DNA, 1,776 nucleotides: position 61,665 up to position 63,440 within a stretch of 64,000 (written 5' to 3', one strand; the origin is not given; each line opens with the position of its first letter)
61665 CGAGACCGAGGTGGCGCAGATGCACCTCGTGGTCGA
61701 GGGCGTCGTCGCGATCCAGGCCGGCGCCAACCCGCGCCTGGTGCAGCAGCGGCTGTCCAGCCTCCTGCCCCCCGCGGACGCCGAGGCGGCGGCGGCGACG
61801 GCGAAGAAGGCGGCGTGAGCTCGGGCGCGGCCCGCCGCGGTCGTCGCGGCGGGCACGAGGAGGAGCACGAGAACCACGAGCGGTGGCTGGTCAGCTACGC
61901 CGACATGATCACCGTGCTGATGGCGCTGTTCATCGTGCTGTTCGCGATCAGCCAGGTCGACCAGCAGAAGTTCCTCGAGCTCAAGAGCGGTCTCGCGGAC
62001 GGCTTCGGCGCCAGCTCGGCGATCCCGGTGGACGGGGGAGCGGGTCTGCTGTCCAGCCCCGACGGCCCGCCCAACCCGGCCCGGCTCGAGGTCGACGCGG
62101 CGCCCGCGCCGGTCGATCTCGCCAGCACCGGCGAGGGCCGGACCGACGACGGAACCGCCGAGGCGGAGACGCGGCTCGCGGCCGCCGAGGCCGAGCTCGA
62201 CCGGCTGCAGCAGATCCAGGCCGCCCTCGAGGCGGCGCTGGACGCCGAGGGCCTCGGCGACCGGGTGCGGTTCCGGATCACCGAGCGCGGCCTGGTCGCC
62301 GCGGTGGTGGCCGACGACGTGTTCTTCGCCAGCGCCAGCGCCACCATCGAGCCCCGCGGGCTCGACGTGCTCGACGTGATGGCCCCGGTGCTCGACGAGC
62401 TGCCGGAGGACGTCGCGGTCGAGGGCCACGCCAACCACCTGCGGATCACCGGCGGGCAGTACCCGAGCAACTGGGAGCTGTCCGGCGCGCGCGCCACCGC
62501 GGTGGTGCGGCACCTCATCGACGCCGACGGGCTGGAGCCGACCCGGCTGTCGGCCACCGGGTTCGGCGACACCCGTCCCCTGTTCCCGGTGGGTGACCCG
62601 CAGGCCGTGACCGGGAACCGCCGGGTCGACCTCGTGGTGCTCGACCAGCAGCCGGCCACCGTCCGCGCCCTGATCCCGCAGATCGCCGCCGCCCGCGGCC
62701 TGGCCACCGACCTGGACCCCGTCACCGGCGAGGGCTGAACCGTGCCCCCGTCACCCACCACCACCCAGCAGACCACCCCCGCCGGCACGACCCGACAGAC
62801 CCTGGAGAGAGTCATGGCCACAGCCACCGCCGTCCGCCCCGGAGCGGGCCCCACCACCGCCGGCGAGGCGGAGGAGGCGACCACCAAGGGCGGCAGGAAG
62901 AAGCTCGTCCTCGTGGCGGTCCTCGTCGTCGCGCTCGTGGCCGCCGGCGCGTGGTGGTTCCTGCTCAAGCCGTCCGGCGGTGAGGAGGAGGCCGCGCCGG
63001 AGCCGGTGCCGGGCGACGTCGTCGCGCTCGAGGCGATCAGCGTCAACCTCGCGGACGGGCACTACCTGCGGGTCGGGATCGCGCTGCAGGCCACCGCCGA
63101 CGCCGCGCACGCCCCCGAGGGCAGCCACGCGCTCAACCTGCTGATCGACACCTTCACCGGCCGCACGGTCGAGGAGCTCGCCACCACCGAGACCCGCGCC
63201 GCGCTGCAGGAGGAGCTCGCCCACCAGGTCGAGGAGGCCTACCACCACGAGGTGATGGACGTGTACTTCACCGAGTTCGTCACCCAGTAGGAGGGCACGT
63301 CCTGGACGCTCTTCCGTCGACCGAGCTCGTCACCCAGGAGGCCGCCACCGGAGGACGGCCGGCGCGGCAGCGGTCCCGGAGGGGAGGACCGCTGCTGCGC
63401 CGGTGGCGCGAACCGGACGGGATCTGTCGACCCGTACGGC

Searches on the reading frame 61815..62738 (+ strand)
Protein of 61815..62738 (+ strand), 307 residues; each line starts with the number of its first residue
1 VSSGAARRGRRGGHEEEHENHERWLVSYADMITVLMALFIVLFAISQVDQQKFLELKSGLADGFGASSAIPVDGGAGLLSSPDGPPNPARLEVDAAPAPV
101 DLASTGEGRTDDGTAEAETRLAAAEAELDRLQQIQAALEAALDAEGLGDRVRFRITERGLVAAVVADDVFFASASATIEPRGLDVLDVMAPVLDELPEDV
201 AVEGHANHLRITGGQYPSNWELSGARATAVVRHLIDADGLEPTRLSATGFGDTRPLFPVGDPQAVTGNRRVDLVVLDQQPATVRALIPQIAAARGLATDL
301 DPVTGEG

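Call 69: search_protein_families(library=pfam, proteins=[window:61815-62738:+], max_evalue=0.05)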
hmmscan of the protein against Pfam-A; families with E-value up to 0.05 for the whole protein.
window:61815-62738:+ (307 aa): 2 families
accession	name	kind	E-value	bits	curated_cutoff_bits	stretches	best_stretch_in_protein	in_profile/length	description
PF13677.11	MotB_plug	-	5.8e-21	74.3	24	1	10-64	4-58/58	Membrane MotB of proton-channel complex MotA/MotB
PF00691.25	OmpA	-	1.1e-13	51.7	27.2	1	170-263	1-92/98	OmpA family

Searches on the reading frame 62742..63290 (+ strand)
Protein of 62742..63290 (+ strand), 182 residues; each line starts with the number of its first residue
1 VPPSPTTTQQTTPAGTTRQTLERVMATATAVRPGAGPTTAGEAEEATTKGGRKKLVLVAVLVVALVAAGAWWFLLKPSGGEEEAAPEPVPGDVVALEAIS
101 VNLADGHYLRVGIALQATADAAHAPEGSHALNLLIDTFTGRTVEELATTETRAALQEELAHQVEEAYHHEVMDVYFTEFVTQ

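Call 69: search_protein_families(library=pfam, proteins=[window:62742-63290:+], max_evalue=0.05)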
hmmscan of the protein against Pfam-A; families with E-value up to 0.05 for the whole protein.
window:62742-63290:+ (182 aa): 2 families
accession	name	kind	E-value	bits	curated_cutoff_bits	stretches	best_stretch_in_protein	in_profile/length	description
PF03748.19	FliL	-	1e-16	61.8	24.6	1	94-182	2-103/103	Flagellar basal body-associated protein FliL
PF10907.13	DUF2749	-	0.013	16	25.5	1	55-89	6-41/72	Protein of unknown function (DUF2749)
